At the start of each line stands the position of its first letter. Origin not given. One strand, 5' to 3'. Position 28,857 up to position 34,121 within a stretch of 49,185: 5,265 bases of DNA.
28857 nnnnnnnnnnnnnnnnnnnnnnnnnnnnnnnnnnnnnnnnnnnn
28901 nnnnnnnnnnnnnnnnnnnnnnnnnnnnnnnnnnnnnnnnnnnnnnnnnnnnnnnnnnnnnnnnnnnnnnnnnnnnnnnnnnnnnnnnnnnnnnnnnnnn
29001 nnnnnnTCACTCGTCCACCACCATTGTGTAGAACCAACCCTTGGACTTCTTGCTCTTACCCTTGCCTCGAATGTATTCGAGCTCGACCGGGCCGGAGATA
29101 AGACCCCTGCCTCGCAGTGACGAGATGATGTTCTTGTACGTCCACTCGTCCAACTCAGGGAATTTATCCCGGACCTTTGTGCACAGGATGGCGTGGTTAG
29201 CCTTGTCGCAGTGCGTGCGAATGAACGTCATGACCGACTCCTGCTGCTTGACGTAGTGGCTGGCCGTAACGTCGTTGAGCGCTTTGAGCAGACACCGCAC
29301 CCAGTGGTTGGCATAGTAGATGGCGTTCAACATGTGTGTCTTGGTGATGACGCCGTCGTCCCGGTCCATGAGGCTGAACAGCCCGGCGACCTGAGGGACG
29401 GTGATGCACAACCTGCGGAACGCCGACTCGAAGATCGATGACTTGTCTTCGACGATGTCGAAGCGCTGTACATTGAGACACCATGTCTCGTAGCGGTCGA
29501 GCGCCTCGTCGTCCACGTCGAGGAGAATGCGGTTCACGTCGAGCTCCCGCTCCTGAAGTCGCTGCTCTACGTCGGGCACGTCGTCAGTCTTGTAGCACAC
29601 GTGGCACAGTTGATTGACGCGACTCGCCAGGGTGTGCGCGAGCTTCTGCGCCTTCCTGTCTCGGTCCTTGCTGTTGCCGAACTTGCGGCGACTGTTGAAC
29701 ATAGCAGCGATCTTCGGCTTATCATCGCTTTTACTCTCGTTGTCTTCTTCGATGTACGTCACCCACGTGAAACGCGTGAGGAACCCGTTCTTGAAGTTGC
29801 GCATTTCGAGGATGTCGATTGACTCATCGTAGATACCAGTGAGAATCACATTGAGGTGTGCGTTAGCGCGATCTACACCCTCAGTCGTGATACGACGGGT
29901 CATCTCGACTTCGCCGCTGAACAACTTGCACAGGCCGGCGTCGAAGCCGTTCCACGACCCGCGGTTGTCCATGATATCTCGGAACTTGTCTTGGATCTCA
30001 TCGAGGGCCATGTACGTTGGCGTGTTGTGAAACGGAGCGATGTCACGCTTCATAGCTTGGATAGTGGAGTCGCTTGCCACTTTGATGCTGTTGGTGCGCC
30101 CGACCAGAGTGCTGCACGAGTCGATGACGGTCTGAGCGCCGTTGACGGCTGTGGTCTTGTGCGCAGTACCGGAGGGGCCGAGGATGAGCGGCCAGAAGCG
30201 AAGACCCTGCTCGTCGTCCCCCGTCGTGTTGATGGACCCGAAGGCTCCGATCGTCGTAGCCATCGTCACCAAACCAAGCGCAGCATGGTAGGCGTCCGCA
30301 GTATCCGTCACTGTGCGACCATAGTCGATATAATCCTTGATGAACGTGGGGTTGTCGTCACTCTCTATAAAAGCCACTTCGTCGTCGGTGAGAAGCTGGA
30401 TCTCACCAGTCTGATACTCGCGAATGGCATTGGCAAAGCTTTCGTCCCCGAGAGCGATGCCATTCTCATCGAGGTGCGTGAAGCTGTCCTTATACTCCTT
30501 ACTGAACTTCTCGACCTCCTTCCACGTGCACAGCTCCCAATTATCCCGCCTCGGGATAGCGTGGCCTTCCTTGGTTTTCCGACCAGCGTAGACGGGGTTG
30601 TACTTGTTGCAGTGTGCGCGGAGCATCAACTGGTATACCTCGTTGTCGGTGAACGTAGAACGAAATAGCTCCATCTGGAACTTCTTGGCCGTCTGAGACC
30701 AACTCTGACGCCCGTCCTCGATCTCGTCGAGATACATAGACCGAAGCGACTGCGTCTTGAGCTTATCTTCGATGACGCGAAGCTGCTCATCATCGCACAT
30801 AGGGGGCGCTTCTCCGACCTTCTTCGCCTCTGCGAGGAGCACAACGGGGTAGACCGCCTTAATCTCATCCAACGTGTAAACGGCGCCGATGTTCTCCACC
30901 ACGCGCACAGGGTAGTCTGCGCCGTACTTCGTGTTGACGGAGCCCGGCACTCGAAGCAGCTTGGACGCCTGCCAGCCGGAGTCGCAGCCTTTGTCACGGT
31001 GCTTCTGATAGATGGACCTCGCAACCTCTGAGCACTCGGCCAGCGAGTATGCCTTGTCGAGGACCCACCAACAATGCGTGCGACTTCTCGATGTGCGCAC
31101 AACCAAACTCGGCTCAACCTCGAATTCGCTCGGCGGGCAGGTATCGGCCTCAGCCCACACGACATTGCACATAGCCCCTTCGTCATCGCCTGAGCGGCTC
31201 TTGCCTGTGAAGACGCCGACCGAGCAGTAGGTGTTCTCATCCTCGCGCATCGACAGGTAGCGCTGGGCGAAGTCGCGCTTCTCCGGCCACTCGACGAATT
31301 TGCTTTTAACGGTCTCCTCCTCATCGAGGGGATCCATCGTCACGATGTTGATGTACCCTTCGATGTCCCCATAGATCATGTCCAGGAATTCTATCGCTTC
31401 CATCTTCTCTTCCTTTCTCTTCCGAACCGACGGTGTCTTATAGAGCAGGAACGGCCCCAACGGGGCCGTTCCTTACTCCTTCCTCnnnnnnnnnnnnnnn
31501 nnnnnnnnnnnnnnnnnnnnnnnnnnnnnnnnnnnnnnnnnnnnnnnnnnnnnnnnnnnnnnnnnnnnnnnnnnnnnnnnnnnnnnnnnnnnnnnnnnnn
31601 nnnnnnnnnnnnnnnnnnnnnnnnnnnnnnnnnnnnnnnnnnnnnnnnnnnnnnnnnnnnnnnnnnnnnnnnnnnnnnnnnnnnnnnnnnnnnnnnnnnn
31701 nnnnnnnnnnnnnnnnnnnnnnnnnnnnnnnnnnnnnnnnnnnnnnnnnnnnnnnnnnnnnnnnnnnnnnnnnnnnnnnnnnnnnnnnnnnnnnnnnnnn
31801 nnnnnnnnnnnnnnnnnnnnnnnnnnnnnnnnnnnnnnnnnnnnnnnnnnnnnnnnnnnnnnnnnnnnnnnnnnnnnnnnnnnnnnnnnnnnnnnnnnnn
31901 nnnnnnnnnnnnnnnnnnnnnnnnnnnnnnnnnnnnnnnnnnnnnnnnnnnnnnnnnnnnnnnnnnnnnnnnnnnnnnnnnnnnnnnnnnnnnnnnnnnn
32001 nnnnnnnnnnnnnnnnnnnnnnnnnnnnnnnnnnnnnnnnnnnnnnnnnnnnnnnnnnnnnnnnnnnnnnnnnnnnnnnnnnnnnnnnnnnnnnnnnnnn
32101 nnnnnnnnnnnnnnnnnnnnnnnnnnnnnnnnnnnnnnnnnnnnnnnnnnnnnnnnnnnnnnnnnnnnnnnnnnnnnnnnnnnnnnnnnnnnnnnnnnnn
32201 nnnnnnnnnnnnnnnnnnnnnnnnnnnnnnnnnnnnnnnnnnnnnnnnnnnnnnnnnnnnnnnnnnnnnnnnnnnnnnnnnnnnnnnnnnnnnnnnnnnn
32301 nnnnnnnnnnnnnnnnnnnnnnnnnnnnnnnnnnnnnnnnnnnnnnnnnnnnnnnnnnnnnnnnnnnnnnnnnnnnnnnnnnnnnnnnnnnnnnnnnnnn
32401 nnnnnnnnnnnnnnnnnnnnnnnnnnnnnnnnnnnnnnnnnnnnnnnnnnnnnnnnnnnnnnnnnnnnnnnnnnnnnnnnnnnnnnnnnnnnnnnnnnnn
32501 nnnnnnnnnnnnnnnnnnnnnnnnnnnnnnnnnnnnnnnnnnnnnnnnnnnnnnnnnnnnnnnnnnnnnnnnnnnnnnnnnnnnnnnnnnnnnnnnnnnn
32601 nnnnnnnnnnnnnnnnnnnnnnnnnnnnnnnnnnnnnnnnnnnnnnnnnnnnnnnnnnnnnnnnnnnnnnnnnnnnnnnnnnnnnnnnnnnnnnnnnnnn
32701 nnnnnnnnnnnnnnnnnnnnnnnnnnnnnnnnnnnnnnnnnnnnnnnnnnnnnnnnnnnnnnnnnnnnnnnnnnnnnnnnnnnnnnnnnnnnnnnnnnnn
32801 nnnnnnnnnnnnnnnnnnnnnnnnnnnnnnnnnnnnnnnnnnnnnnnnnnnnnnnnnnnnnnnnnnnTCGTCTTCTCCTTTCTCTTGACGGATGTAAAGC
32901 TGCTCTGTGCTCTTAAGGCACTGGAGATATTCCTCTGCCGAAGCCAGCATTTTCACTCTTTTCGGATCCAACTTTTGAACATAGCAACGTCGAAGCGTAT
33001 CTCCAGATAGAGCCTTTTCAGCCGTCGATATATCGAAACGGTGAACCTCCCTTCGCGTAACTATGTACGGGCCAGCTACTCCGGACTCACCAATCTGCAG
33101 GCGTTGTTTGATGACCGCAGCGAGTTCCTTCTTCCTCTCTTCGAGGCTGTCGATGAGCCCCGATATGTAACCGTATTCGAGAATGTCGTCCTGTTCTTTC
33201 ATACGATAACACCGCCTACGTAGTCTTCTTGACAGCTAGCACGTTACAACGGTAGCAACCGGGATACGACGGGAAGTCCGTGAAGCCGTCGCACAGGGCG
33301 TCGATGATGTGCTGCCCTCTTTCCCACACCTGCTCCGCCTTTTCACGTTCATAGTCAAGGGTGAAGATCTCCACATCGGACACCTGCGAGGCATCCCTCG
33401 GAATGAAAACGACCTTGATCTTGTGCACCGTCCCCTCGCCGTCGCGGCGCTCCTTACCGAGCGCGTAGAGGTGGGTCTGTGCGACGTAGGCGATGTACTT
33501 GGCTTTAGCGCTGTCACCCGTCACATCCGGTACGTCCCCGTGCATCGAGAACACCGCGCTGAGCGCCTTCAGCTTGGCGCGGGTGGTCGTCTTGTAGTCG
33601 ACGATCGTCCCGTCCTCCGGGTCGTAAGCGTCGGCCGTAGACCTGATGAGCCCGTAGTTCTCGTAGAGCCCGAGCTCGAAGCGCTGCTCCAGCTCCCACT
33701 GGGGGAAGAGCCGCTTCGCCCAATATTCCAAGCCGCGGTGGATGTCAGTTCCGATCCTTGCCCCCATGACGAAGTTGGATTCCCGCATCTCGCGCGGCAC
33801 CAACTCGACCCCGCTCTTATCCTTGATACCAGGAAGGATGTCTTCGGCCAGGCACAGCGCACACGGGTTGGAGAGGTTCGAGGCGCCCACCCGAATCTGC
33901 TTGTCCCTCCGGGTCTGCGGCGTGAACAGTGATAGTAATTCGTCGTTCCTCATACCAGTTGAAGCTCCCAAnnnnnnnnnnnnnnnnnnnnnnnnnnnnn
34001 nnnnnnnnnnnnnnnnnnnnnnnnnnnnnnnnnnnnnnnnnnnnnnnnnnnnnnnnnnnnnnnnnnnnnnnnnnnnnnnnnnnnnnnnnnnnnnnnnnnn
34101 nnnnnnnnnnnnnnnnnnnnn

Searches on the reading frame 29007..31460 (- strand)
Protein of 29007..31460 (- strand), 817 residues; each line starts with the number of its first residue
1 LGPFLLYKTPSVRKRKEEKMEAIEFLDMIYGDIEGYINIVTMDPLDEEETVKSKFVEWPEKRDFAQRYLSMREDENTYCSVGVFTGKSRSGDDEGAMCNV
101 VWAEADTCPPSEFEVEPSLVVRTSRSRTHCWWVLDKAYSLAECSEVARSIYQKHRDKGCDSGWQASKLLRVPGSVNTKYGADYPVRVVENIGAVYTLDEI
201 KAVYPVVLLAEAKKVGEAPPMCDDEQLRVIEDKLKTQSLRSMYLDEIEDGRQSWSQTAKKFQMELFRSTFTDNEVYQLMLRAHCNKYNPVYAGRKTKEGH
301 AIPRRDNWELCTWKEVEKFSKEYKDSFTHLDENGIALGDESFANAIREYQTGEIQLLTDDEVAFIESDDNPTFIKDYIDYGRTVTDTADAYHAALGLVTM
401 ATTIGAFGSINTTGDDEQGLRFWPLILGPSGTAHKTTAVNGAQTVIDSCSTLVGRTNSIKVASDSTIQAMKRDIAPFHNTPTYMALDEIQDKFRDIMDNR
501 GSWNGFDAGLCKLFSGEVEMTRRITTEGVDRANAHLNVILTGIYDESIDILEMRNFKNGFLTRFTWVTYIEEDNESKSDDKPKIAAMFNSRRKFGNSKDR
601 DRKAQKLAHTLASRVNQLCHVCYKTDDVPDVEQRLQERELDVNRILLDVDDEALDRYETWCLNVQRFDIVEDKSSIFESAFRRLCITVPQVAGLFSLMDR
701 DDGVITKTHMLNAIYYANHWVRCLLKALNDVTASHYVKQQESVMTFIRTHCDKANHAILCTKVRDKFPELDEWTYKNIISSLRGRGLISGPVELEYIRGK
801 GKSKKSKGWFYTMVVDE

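Call 15: search_protein_families(library=pfam, proteins=[window:29007-31460:-], max_evalue=0.01)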
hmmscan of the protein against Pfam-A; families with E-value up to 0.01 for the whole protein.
window:29007-31460:- (817 aa): 2 families
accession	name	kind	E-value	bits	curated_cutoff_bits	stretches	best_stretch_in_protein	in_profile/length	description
PF13148.11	DUF3987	-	9.9e-09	35.3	27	1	492-718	155-352/364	Protein of unknown function (DUF3987)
PF21877.2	PH_NF1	-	0.0095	16.8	27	0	697-763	30-93/95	PH domain-like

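Call 16: search_dna_similar(query=window:29007-31460:-, collection=phages, mode=protein, max_rows=25)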
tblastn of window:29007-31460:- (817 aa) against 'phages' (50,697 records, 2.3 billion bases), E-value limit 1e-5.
Records with a match: 62; places in all: 62; records where one place covers at least 80% of the query: 26.
Best place of each record, by identity: <60% 62.
By first word of the organism name: Gordonia 20; Arthrobacter 15; Streptomyces 7; Mycobacterium 6; Clavibacter 4; Curtobacterium 3; Caudoviricetes 2; Microbacterium 2; Stenotrophomonas 1; Pseudanabaena 1; and 1 more.
By host as written in the record: Arthrobacter sp. ATCC 21022 15; Gordonia terrae 3612 8; Streptomyces lividans JI 1326 4; Gordonia rubripertincta NRRL B-16540 4; Mycobacteroides abscessus 3; Streptomyces scabiei RL-34 2; Curtobacterium flaccumfaciens NRRL B-729 SEA 2; Gordonia terrae 2; and 13 more.
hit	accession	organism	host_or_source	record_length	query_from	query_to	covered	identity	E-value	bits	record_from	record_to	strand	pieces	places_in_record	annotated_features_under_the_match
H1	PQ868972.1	Curtobacterium phage Yappy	Curtobacterium flaccumfaciens NRRL ...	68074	7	760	92%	27.6%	4e-65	243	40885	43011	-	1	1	83: DNA primase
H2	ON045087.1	Stenotrophomonas virus Jojan60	Stenotrophomonas maltophilia Jojan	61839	24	773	92%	26.3%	3e-60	229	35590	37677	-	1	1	DNA primase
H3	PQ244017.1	Arthrobacter phage Amavida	Arthrobacter sp. ATCC 21022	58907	24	788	94%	25.1%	4e-43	176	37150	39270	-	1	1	58: DNA primase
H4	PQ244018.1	Arthrobacter phage Heylee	Arthrobacter sp. ATCC 21022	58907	24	788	94%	25.1%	4e-43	176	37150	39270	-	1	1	59: DNA primase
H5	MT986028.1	Arthrobacter phage Thunderclap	Arthrobacter sp. ATCC 21022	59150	24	788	94%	25.1%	4e-43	176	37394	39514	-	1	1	56: DNA primase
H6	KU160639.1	Arthrobacter phage Anansi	Arthrobacter sp. ATCC 21022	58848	24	788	94%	25.0%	2e-42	173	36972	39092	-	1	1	56: DNA primase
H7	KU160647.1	Arthrobacter phage Gorgeous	Arthrobacter sp. ATCC 21022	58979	24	788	94%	25.0%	2e-42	173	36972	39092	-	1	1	56: DNA primase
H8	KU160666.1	Arthrobacter phage SorJuana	Arthrobacter sp. ATCC 21022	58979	24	788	94%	25.0%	2e-42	173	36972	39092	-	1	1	56: DNA primase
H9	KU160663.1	Arthrobacter phage Rings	Arthrobacter sp. ATCC 21022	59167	24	788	94%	25.0%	2e-42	173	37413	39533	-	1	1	57: DNA primase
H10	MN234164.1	Arthrobacter phage Yeezus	Arthrobacter sp. ATCC 21022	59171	24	788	94%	25.0%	2e-42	173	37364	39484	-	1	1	57: DNA primase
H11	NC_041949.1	Arthrobacter phage Amigo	Arthrobacter sp. ATCC 21022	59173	24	788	94%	25.0%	2e-42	173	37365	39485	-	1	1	57: DNA primase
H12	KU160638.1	Arthrobacter phage Amigo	Arthrobacter sp. ATCC 21022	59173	24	788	94%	25.0%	2e-42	173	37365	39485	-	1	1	57: DNA primase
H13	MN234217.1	Arthrobacter phage Ichor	Arthrobacter sp. ATCC 21022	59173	24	788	94%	25.0%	2e-42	173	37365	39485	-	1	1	57: DNA primase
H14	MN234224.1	Arthrobacter phage Jaek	Arthrobacter sp. ATCC 21022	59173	24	788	94%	25.0%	2e-42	173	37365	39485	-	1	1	57: DNA primase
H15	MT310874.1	Arthrobacter phage Boersma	Arthrobacter sp. ATCC 21022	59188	24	788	94%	25.0%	2e-42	173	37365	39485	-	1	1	59: DNA primase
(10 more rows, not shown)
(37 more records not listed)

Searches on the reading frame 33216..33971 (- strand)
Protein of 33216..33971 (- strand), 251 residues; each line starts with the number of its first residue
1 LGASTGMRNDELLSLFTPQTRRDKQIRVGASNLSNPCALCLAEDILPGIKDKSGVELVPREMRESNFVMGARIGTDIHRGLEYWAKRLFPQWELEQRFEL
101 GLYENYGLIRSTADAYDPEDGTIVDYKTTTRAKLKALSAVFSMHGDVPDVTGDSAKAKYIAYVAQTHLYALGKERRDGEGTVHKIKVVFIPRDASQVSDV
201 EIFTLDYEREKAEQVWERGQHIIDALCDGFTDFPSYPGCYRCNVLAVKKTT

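Call 15: search_protein_families(library=pfam, proteins=[window:33216-33971:-], max_evalue=0.01)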
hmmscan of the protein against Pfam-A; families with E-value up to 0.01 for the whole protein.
window:33216-33971:- (251 aa): 1 family
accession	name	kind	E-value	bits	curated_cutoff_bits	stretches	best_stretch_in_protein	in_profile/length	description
PF12705.13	PDDEXK_1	-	0.0014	19.1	22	1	109-246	124-244/247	PD-(D/E)XK nuclease superfamily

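Call 79: search_protein_families(library=phrogs, proteins=[window:33216-33971:-], max_evalue=0.001)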
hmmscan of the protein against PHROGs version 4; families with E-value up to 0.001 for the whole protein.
window:33216-33971:- (251 aa): 2 families
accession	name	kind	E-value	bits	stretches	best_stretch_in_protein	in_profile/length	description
phrog_1674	-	DNA, RNA and nucleotide metabolism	1.1e-18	68.4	1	18-227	43-232/276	exonuclease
phrog_69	-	DNA, RNA and nucleotide metabolism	7.8e-06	26.1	1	82-244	181-319/501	exonuclease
